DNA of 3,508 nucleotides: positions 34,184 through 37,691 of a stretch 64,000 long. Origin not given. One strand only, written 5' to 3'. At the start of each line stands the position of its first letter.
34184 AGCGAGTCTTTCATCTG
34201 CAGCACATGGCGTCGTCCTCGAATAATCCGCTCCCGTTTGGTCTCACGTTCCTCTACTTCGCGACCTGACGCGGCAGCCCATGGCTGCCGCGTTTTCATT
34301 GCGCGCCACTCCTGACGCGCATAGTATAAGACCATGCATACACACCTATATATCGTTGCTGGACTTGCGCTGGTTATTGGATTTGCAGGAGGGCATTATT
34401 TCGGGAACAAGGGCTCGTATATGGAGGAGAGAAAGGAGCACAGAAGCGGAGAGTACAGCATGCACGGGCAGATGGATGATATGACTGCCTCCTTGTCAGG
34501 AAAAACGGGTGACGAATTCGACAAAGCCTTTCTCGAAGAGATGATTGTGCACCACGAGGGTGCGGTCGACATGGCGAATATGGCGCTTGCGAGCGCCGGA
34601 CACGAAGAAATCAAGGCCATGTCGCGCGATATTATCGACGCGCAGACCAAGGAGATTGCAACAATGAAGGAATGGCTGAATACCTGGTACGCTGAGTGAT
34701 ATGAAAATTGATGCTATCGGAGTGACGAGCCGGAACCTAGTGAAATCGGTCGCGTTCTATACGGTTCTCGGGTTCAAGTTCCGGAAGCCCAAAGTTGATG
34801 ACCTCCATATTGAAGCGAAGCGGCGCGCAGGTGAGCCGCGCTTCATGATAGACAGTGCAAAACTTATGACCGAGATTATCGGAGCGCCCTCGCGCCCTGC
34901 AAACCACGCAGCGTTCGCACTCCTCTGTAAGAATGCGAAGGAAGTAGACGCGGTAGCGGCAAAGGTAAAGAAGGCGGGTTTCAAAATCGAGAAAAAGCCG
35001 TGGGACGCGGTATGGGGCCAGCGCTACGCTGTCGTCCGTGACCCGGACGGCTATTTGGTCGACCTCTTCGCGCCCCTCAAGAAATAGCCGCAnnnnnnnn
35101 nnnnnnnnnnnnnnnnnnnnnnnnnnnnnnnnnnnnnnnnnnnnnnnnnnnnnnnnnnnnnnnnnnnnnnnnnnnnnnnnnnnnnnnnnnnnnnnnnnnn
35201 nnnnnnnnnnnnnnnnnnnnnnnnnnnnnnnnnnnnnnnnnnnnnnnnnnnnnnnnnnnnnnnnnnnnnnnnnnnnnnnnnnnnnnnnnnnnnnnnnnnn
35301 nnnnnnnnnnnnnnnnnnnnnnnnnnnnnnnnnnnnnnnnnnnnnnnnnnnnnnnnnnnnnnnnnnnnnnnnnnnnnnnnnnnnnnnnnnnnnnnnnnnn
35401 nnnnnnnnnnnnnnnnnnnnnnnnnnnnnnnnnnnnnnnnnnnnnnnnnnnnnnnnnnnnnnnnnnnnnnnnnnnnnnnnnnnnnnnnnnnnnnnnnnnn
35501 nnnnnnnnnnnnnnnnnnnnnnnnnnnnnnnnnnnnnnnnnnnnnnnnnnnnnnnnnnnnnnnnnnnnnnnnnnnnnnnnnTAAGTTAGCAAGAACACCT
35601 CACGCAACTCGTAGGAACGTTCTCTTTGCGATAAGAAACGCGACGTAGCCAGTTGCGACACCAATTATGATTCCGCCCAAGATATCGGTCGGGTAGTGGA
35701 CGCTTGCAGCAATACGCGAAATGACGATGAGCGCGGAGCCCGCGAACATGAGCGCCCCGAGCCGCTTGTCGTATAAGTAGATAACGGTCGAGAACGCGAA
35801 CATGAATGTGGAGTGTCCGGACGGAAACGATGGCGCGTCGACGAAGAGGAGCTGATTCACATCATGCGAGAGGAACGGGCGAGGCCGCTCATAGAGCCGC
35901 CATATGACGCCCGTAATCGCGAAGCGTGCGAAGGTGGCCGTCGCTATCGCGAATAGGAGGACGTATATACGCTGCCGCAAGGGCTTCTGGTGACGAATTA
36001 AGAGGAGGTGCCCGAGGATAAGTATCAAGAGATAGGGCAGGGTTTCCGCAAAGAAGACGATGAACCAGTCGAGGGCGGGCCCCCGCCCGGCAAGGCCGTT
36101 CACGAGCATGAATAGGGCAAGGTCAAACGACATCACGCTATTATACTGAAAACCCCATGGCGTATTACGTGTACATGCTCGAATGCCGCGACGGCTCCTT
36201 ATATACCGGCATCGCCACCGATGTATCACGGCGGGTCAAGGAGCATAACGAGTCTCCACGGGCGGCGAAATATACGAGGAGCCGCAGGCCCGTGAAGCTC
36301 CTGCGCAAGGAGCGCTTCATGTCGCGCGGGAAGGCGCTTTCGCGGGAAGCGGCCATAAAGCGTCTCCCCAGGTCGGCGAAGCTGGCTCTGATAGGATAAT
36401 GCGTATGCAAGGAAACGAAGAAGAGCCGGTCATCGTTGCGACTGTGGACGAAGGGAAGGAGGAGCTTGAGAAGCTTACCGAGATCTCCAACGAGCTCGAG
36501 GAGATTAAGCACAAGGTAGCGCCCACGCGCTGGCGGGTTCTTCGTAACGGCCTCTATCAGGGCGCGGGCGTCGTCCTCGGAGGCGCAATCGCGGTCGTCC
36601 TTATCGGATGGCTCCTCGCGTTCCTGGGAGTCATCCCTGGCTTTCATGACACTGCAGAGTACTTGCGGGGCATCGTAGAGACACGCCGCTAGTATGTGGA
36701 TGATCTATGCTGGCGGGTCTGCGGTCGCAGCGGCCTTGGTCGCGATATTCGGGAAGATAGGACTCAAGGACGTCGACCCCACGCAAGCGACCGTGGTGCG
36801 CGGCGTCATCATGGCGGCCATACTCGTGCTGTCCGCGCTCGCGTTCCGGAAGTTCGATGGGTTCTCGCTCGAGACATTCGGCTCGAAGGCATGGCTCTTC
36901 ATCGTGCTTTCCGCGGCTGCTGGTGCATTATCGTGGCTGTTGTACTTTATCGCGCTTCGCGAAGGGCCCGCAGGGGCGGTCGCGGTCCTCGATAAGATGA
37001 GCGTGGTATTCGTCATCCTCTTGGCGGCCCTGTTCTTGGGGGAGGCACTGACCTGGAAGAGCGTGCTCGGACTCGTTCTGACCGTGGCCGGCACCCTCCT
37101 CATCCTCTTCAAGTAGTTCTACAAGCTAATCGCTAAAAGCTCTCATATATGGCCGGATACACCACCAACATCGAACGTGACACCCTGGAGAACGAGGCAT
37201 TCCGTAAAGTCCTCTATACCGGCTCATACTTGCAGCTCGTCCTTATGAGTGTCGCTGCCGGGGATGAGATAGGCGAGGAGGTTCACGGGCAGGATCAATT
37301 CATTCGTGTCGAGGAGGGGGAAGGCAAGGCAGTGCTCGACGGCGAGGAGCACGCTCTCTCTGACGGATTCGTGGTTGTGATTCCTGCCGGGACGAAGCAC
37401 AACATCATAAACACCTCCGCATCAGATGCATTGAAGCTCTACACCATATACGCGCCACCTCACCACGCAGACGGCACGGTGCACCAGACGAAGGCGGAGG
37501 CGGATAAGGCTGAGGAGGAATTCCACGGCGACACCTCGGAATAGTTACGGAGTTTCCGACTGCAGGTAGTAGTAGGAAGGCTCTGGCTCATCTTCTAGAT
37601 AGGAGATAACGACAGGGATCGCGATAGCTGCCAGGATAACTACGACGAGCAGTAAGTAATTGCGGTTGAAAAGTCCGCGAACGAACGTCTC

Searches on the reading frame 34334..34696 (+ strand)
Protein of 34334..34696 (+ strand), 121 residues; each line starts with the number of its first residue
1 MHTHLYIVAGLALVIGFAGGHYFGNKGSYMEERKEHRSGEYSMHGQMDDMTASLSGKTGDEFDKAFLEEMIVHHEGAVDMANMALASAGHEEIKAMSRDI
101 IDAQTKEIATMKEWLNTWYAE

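Call 3: search_protein_families(library=pfam, proteins=[window:34334-34696:+], max_evalue=0.01)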
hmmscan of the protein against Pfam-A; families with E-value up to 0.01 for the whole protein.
window:34334-34696:+ (121 aa): 2 families
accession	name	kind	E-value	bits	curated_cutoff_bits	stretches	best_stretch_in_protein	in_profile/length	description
PF03713.19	DUF305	-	7.8e-22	78.4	27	1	32-115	67-151/151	Domain of unknown function (DUF305)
PF13628.12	DUF4142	-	4.2e-08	34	27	1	44-99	68-123/138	Domain of unknown function (DUF4142)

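Call 46: search_protein_families(library=padloc, proteins=[window:34334-34696:+], max_evalue=0.001)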
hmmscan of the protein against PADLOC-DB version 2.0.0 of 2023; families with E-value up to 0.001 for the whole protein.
window:34334-34696:+ (121 aa): 0 families

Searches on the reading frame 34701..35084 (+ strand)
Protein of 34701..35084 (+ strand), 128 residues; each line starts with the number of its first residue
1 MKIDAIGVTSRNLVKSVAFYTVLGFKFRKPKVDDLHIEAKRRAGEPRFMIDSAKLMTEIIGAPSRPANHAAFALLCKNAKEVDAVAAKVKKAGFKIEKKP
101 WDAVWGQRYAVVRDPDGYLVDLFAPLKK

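Call 3: search_protein_families(library=pfam, proteins=[window:34701-35084:+], max_evalue=0.01)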
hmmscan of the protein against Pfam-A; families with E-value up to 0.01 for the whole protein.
window:34701-35084:+ (128 aa): 3 families
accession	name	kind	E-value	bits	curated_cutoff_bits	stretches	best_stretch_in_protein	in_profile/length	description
PF00903.31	Glyoxalase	-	1.4e-17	64.6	20.6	1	2-121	1-120/121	Glyoxalase/Bleomycin resistance protein/Dioxygenase superfamily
PF12681.13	Glyoxalase_2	-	0.00085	19.7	30.1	1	56-123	46-114/118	Glyoxalase-like domain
PF22659.2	YycE-like_C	-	0.00088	19.7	27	1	77-122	9-53/55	YycE-like C-terminal domain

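Call 46: search_protein_families(library=padloc, proteins=[window:34701-35084:+], max_evalue=0.001)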
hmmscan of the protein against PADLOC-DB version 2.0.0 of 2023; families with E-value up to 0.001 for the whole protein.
window:34701-35084:+ (128 aa): 0 families

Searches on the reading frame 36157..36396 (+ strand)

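Call 3: search_protein_families(library=pfam, proteins=[window:36157-36396:+], max_evalue=0.01)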
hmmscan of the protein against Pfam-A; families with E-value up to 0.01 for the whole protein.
window:36157-36396:+ (80 aa): 1 family
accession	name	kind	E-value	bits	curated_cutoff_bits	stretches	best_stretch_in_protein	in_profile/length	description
PF01541.30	GIY-YIG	-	4.6e-15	56.1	22.6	1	3-74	2-75/78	GIY-YIG catalytic domain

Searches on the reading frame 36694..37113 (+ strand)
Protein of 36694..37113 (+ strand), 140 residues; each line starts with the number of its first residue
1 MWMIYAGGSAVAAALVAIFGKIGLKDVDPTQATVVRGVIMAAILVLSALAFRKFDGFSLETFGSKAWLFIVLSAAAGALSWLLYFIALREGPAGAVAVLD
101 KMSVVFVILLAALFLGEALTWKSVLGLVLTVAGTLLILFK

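Call 3: search_protein_families(library=pfam, proteins=[window:36694-37113:+], max_evalue=0.01)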
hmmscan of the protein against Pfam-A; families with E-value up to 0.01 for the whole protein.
window:36694-37113:+ (140 aa): 2 families
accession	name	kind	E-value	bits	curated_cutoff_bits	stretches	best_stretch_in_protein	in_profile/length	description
PF00892.27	EamA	-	4.1e-22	79.4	28.2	1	2-138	3-134/135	EamA-like transporter family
PF05653.20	Mg_trans_NIPA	-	0.00014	21.6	26.2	1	64-138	49-120/295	Magnesium transporter NIPA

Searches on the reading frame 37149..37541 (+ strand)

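Call 3: search_protein_families(library=pfam, proteins=[window:37149-37541:+], max_evalue=0.01)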
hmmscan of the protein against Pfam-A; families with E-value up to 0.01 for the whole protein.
window:37149-37541:+ (131 aa): 3 families
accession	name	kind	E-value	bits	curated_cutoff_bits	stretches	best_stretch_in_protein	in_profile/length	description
PF07883.17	Cupin_2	-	1.8e-15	56.8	27.2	1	32-101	2-70/70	Cupin domain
PF02311.25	AraC_binding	-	6.7e-06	26.3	21.1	1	38-114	13-88/135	AraC-like ligand binding domain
PF05899.18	Cupin_3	-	0.0018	18.4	23.5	1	45-83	22-61/74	EutQ-like cupin domain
